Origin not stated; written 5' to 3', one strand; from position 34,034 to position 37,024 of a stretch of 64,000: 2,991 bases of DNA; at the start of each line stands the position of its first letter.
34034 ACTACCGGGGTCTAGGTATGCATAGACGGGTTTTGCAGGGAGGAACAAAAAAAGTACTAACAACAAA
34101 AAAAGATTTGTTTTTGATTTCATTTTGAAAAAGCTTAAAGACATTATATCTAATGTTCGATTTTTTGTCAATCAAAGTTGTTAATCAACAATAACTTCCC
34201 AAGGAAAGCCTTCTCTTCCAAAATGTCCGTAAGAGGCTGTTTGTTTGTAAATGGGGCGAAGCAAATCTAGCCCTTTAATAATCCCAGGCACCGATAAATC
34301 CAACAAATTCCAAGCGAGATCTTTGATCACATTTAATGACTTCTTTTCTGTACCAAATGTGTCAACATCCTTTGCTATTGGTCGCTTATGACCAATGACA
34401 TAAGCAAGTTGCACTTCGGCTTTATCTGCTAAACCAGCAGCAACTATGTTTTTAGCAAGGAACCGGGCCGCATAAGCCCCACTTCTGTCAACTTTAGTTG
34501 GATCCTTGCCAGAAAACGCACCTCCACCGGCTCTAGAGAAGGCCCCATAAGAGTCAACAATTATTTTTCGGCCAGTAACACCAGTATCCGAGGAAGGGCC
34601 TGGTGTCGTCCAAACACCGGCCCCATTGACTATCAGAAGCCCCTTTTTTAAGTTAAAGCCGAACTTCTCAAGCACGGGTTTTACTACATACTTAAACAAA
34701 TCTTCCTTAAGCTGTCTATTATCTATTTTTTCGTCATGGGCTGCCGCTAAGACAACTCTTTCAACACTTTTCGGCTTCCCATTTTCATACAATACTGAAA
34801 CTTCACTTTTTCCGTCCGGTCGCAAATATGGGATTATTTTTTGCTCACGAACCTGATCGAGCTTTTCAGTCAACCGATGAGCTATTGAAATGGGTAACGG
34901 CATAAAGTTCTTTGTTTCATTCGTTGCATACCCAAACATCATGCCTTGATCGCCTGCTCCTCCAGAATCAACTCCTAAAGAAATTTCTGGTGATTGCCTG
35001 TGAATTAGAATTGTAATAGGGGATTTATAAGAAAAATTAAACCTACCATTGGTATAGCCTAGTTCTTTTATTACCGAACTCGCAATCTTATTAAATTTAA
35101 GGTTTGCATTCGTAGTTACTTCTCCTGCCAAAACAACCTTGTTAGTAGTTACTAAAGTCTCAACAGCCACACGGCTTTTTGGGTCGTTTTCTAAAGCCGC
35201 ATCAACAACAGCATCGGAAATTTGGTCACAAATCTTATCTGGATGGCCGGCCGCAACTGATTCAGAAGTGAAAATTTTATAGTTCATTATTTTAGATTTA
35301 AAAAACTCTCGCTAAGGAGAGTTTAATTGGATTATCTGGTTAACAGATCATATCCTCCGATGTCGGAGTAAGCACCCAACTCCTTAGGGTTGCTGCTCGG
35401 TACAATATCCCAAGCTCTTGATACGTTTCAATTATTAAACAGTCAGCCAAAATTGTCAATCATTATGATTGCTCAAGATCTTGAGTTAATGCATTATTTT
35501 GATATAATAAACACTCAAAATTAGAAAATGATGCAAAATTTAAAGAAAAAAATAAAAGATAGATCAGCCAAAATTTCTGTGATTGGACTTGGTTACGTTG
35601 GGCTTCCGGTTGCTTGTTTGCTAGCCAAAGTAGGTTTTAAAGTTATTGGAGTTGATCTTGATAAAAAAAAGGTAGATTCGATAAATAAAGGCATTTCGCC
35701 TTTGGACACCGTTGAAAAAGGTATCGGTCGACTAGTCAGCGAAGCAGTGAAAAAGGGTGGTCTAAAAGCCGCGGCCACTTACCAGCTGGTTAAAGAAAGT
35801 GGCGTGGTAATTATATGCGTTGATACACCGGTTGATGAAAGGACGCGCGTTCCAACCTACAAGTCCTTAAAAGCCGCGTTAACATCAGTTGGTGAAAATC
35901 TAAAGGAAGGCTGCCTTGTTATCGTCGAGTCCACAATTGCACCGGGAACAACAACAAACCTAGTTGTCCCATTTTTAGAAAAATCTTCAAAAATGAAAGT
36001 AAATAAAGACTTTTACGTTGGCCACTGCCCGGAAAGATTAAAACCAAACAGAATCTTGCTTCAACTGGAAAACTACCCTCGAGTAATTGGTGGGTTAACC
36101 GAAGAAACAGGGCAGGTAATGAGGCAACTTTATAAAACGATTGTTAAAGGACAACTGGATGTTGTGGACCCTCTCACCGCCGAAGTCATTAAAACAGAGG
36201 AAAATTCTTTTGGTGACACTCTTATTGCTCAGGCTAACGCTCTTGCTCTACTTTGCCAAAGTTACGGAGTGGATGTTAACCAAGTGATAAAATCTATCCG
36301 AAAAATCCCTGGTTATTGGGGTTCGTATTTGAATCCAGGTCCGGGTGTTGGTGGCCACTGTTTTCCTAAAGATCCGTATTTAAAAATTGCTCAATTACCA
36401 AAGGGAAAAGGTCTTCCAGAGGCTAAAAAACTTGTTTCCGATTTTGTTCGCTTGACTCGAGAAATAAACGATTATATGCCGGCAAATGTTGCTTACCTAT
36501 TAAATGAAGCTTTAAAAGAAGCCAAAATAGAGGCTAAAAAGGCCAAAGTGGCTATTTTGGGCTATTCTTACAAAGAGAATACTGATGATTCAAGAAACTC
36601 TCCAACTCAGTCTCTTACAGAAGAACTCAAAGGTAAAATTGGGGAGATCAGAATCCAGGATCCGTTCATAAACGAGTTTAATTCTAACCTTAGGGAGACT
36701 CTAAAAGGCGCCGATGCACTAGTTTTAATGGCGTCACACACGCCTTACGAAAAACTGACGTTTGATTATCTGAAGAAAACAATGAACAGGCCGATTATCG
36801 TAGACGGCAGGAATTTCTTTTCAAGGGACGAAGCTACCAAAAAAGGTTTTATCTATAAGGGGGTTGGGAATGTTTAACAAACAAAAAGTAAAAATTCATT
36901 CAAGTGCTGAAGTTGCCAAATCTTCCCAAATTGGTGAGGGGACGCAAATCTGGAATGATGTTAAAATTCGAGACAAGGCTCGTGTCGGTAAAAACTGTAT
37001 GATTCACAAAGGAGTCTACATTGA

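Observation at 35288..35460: metK leader carries an S-box-like (SAM-I family) riboswitch with a terminator/antiterminator expression platform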

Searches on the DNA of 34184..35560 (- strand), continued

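Call 51: search_with_rna_model(model_id=R1, sources=[L100, L101, L102, L103, L104, L105, L106, L107, L108, L109, L110, L111, L112, L113, L114, L115, L116, L117, L118, L119, L120, L121, L122, L123, L124, L125, L126, L127, L128, L129, L130, L131, L132, L133, L134, L135, L136, L137, L138, L139, L140, L141, L142, L143, L144, L145, L146, L147, L148, L149, L150, L151, L152, L153, L154, L155, L156, L157, L158, L159, L160, L161, L162, L163, L164, L168, L169, L179, L181, L184, L185, L186, L195, L198, L205, L207], max_evalue=1)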
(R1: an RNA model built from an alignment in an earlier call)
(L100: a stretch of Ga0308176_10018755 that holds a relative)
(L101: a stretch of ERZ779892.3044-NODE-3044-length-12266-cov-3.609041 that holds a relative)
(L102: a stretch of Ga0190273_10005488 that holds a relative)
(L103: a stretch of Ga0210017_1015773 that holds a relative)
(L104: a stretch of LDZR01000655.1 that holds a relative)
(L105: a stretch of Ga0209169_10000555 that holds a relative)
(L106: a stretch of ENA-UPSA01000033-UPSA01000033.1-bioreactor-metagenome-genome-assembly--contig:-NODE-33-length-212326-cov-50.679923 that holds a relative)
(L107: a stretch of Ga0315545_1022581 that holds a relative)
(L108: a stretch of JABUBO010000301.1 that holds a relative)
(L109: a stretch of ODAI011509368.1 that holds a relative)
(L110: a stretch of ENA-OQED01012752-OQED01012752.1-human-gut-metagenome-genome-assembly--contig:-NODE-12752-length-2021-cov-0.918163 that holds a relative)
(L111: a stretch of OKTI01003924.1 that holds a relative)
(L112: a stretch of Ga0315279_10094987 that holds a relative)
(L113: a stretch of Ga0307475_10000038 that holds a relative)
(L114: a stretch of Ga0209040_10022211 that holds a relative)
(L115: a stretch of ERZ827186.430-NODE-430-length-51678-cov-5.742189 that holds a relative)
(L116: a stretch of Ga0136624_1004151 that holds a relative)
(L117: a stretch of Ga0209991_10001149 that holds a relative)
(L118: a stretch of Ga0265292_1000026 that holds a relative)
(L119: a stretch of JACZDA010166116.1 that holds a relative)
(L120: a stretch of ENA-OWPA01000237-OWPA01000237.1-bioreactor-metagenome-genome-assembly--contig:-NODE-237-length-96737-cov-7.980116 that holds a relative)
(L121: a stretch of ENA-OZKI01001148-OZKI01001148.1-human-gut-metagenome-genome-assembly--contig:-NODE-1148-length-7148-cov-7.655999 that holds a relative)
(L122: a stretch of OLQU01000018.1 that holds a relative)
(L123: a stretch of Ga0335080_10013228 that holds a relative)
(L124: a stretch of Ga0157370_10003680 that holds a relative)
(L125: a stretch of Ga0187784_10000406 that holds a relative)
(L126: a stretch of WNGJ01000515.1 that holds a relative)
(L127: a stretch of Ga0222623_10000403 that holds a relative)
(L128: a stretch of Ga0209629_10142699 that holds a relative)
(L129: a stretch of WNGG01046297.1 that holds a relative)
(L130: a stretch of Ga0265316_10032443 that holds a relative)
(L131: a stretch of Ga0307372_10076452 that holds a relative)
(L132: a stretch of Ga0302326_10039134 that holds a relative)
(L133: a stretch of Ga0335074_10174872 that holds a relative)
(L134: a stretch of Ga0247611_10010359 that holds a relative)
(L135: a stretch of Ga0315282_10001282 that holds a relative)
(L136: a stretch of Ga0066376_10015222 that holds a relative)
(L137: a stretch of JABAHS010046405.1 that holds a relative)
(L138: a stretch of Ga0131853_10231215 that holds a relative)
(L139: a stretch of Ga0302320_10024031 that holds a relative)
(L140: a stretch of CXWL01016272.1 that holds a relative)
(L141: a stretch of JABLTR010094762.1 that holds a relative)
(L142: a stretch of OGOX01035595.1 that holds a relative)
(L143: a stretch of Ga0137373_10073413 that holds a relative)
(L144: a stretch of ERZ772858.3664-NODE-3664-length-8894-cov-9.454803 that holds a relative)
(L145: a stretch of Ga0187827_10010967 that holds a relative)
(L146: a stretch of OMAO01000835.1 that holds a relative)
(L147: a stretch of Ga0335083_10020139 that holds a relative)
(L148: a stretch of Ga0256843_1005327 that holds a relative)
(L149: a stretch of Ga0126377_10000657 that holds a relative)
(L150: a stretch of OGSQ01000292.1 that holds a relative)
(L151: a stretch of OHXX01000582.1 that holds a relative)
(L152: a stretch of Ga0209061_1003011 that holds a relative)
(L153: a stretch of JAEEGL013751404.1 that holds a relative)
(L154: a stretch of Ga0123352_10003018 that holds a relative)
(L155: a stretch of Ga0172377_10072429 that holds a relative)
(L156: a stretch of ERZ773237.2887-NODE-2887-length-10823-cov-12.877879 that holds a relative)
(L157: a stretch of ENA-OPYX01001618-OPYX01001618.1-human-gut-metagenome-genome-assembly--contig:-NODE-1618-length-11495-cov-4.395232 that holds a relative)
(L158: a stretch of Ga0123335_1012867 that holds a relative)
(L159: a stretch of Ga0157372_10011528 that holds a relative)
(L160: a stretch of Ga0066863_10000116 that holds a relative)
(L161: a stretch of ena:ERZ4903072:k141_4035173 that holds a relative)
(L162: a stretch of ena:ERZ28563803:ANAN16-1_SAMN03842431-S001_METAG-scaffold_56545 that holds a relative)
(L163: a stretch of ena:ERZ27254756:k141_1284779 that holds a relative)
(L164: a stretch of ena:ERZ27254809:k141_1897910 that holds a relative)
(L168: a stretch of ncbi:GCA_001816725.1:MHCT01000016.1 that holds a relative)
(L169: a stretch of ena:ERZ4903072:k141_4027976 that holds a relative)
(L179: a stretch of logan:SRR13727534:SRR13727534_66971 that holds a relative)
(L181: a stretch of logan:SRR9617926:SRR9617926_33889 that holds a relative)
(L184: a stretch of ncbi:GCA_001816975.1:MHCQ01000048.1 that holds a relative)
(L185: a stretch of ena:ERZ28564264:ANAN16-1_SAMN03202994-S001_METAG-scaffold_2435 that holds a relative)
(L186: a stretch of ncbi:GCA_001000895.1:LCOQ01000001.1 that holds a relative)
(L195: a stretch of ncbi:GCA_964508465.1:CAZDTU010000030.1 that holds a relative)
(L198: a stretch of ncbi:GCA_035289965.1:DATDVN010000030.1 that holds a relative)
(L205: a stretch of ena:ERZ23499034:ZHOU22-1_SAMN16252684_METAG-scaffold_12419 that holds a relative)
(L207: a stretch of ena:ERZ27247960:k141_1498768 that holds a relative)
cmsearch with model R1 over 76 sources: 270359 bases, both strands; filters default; matches with E-value up to 1: 21.
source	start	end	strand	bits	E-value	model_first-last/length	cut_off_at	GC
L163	129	229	+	101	4.1e-22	1-114/114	no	0.5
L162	1101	1203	+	100.4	6e-22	1-114/114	no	0.5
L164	225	327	+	100.4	6e-22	1-114/114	no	0.5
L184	1054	1174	+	98.3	2e-21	1-114/114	no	0.45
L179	1080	1203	+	96.7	4.9e-21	1-114/114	no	0.5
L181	1045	1165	+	94.7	1.5e-20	1-114/114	no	0.5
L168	1053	1203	+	91.4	9.4e-20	1-114/114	no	0.53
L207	1085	1202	+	89.2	3.3e-19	1-114/114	no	0.53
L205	1092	1203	+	88.5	4.9e-19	1-114/114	no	0.54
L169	1074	1159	+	47.1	7.1e-09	1-114/114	no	0.49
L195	1053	1133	+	43.4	5.5e-08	1-114/114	no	0.49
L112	954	1067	+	33.4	1.6e-05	1-114/114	no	0.51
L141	1084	1201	+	25.8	0.0011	1-114/114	no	0.43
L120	1141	1256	+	24.4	0.0025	1-114/114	no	0.51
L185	766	910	+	22.7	0.0067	1-114/114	no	0.48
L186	766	910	+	22.7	0.0067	1-114/114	no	0.48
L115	1285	1412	+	21.4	0.014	1-114/114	no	0.43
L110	666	778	+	20.5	0.022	1-114/114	no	0.57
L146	1303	1407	+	17.5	0.12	1-114/114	no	0.58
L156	19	135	+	15.3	0.43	1-114/114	no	0.57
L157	1299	1403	+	14.4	0.71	1-114/114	no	0.53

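Call 52: search_with_rna_model(model_id=R1, sources=[window, L001, L162, L163, L168, L179, L181, L184, L205, L207], max_evalue=0.00001, make_alignment=true)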
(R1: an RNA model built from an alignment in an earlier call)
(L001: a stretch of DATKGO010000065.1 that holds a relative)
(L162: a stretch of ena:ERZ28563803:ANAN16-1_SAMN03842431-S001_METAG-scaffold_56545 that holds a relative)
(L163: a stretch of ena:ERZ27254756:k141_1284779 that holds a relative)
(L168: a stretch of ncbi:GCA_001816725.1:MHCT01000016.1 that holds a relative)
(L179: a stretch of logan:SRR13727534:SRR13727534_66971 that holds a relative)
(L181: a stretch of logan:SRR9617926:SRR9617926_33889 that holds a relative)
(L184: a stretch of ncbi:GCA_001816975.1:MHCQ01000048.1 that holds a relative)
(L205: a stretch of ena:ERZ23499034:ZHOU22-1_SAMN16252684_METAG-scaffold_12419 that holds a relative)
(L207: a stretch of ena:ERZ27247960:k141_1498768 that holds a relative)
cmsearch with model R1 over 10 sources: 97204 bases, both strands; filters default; matches with E-value up to 0.00001: 10.
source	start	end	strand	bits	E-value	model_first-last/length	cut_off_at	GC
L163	129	229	+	101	1.5e-22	1-114/114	no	0.5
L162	1101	1203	+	100.4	2.2e-22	1-114/114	no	0.5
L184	1054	1174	+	98.3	7.1e-22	1-114/114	no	0.45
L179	1080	1203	+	96.7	1.7e-21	1-114/114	no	0.5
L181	1045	1165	+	94.7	5.4e-21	1-114/114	no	0.5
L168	1053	1203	+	91.4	3.4e-20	1-114/114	no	0.53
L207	1085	1202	+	89.2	1.2e-19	1-114/114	no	0.53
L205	1092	1203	+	88.5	1.7e-19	1-114/114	no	0.54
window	35325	35426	-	78.9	4e-17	1-114/114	no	0.45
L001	2214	2349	+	42.9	2.7e-08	1-114/114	no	0.45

Alignment A3: 10 matches aligned to the model, 205 columns, each read 5' to 3' on its own strand. Consensus structure (alignment columns), stored with it:
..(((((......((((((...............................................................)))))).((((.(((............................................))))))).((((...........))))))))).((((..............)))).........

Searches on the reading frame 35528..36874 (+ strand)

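Call 9: search_protein_families(library=pfam, proteins=[window:35528-36874:+])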
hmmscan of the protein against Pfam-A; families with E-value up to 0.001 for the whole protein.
window:35528-36874:+ (449 aa): 5 families
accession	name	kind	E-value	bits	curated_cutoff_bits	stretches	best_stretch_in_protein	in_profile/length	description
PF03721.20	UDPG_MGDP_dh_N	-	1.8e-47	161.8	27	1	15-200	2-186/187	UDP-glucose/GDP-mannose dehydrogenase family, NAD binding domain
PF03720.21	UDPG_MGDP_dh_C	-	1.4e-20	74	30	1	342-432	1-102/103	UDP-glucose/GDP-mannose dehydrogenase family, UDP binding domain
PF00984.24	UDPG_MGDP_dh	-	1.9e-19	70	25.4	1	217-289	2-74/94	UDP-glucose/GDP-mannose dehydrogenase family, central domain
PF03446.21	NAD_binding_2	-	1.6e-07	31.9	21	1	15-145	1-103/161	NAD binding domain of 6-phosphogluconate dehydrogenase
PF02826.25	2-Hacid_dh_C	-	0.00085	19.2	25.1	0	13-53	36-76/178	D-isomer specific 2-hydroxyacid dehydrogenase, NAD binding domain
